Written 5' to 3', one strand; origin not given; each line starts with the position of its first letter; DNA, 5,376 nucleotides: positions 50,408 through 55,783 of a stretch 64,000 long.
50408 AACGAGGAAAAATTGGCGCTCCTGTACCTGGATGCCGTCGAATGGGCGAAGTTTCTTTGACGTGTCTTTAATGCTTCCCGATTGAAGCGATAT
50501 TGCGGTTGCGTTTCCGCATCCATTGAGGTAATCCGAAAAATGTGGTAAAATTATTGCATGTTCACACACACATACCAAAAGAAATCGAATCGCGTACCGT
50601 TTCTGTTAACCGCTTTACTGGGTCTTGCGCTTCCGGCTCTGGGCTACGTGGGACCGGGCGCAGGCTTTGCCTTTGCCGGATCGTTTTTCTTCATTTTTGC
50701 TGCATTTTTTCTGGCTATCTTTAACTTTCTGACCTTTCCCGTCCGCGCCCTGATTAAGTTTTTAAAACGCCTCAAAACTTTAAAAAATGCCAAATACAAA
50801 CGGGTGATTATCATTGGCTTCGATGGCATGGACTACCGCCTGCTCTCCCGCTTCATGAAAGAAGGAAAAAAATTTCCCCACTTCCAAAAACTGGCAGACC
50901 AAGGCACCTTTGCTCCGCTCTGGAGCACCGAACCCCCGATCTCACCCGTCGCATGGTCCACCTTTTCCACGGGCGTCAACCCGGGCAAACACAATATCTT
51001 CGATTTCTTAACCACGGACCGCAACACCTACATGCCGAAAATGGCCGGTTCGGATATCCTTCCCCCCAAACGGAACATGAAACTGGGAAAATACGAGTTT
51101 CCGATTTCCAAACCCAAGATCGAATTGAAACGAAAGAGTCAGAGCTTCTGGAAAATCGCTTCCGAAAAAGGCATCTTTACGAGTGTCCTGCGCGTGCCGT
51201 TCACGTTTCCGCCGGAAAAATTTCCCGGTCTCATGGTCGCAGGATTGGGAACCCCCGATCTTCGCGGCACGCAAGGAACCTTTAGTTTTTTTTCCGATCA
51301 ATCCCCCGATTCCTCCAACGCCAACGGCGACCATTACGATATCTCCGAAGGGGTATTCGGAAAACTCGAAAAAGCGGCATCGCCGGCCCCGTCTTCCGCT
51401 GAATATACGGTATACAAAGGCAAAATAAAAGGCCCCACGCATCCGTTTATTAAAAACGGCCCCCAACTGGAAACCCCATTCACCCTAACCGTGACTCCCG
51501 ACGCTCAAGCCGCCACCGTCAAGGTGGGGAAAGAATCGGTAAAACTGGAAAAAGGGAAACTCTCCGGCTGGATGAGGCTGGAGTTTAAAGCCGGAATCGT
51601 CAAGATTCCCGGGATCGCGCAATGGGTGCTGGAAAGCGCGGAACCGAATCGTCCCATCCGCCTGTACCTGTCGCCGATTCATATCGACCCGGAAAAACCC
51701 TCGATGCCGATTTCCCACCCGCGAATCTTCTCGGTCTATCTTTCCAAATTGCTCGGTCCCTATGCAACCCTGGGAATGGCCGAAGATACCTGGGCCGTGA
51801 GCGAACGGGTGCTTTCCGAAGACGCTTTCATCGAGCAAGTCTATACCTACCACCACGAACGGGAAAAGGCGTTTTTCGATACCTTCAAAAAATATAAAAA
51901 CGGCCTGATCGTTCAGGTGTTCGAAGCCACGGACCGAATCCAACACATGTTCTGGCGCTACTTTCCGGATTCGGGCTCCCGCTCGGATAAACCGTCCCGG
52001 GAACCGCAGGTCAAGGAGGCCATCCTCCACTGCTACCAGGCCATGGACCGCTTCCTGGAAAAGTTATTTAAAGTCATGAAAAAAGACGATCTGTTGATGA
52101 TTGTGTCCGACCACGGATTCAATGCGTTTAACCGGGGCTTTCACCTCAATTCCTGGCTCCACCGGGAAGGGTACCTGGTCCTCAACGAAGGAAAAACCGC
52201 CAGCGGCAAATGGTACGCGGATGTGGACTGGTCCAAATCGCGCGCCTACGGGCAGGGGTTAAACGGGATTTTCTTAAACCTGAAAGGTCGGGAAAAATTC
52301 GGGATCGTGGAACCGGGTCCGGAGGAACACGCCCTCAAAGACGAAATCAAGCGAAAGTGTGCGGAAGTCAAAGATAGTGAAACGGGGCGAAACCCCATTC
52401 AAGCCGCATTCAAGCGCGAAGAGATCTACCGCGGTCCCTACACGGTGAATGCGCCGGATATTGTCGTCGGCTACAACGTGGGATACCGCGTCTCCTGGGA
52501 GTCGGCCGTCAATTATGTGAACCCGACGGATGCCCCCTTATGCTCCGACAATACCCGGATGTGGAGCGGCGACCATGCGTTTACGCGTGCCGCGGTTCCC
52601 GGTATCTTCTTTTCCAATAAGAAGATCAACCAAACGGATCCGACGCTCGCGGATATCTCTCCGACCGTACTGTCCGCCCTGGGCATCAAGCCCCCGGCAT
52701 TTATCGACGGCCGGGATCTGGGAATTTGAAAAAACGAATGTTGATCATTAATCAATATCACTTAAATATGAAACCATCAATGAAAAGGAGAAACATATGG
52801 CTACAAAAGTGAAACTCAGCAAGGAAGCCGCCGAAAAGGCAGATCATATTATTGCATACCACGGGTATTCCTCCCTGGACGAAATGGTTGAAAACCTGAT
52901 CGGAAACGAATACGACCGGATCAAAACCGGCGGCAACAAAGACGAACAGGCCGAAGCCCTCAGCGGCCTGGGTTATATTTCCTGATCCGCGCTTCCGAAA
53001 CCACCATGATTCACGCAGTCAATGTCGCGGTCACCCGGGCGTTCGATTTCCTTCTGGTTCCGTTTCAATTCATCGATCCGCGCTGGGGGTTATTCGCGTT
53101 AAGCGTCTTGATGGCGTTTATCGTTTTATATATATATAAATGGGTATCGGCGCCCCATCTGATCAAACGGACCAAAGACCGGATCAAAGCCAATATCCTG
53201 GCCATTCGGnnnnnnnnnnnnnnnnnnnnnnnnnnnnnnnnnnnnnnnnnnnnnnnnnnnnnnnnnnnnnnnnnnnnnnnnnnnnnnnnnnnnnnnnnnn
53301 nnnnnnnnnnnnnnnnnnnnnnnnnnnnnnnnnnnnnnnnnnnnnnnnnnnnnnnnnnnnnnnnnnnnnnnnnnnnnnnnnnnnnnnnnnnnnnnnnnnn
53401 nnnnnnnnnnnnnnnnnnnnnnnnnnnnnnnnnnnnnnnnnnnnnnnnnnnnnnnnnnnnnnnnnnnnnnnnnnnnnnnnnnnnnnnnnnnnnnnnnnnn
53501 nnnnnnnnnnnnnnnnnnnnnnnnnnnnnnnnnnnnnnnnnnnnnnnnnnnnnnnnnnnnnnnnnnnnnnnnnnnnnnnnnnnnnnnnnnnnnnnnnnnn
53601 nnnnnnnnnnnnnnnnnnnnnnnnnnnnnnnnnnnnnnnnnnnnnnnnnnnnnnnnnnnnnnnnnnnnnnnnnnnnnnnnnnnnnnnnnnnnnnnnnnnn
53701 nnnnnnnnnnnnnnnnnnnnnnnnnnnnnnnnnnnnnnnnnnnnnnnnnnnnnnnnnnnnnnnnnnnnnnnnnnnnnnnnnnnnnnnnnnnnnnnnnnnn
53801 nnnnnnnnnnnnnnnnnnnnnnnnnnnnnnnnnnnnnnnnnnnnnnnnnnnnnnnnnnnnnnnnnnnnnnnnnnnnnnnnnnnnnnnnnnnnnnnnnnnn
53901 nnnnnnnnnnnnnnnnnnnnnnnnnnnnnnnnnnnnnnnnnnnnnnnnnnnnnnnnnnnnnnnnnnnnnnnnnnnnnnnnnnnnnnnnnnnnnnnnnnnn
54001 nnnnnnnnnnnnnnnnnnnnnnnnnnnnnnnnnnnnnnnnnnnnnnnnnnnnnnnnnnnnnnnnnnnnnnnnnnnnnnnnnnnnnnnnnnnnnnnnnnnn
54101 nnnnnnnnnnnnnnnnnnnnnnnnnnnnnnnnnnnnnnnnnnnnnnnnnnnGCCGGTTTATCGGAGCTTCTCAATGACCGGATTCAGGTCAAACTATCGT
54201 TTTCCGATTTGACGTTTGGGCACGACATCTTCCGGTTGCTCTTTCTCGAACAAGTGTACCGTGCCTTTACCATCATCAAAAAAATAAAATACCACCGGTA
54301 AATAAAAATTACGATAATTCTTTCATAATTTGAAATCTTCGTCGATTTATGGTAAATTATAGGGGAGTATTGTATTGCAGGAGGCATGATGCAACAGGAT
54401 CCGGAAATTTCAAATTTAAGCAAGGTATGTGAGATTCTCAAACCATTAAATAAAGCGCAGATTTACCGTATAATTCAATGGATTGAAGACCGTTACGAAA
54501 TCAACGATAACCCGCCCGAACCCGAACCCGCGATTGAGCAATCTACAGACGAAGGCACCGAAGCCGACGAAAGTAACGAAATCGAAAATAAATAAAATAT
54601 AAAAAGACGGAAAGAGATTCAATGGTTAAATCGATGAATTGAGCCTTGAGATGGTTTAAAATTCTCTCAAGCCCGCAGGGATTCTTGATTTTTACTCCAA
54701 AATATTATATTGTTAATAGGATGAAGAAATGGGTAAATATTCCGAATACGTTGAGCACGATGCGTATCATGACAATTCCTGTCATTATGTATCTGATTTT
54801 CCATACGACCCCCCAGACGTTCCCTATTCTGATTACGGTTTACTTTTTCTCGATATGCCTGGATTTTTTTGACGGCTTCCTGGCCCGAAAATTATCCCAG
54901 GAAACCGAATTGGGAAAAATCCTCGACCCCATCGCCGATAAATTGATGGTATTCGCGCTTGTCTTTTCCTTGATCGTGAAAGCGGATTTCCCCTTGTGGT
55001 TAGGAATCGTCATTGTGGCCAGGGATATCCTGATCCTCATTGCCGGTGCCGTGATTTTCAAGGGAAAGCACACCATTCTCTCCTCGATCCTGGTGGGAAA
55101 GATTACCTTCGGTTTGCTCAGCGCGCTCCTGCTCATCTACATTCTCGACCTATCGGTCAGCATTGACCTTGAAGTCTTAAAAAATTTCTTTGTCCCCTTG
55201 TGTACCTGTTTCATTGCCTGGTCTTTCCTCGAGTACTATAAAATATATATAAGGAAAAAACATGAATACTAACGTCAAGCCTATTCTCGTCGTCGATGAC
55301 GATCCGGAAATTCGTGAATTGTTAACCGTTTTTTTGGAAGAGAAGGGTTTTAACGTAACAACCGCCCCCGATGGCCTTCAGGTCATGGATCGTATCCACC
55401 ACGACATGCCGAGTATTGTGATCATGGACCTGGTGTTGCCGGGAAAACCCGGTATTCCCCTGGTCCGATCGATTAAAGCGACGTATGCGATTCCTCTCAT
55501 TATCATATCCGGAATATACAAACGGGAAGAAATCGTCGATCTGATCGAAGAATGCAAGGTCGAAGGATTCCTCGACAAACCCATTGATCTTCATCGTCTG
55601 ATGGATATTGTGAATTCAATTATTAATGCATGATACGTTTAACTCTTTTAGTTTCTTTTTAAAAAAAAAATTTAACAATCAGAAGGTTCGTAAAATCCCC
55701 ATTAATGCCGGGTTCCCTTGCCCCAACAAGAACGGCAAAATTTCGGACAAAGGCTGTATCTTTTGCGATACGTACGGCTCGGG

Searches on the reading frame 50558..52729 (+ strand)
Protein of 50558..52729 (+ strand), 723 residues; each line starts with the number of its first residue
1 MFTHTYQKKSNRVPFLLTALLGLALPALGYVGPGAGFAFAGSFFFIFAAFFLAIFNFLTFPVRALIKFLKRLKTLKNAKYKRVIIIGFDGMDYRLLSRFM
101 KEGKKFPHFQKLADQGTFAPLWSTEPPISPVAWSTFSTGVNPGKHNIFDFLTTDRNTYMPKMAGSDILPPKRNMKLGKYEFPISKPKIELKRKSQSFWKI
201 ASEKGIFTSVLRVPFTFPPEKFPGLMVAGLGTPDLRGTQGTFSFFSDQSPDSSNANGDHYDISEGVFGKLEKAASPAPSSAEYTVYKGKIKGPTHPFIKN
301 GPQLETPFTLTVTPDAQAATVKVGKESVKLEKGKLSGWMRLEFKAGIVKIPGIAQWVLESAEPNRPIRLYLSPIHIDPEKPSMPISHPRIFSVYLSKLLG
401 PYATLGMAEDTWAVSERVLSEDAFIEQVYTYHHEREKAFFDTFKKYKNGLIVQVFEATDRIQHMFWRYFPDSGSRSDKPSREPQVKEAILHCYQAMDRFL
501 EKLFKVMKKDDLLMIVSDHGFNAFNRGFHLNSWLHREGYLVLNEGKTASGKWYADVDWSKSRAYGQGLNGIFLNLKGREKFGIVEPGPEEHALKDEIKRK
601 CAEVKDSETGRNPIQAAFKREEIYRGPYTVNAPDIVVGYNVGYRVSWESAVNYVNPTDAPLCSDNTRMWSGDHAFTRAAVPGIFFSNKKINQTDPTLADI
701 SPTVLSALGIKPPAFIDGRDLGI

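Call 57: search_protein_families(library=pfam, proteins=[window:50558-52729:+], max_evalue=0.00001)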
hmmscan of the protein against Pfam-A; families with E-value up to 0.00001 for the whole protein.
window:50558-52729:+ (723 aa): 1 family
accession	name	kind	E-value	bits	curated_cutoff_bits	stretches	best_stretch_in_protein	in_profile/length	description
PF01663.27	Phosphodiest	-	1.3e-30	107.6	23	2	436-645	141-323/342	Type I phosphodiesterase / nucleotide pyrophosphatase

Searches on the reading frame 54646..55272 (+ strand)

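Call 51: search_protein_families(library=pfam, proteins=[window:54646-55272:+], max_evalue=0.0001)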
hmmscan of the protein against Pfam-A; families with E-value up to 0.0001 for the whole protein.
window:54646-55272:+ (208 aa): 1 family
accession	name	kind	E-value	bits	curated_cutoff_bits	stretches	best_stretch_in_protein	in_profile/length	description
PF01066.26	CDP-OH_P_transf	-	1.9e-29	103.5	22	1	31-179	2-139/152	CDP-alcohol phosphatidyltransferase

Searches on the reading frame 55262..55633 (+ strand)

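Call 51: search_protein_families(library=pfam, proteins=[window:55262-55633:+], max_evalue=0.0001)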
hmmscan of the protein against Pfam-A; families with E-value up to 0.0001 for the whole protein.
window:55262-55633:+ (123 aa): 1 family
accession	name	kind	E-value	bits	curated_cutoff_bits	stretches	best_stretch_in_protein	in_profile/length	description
PF00072.30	Response_reg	-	1.2e-22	80.7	30.2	1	8-117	1-110/111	Response regulator receiver domain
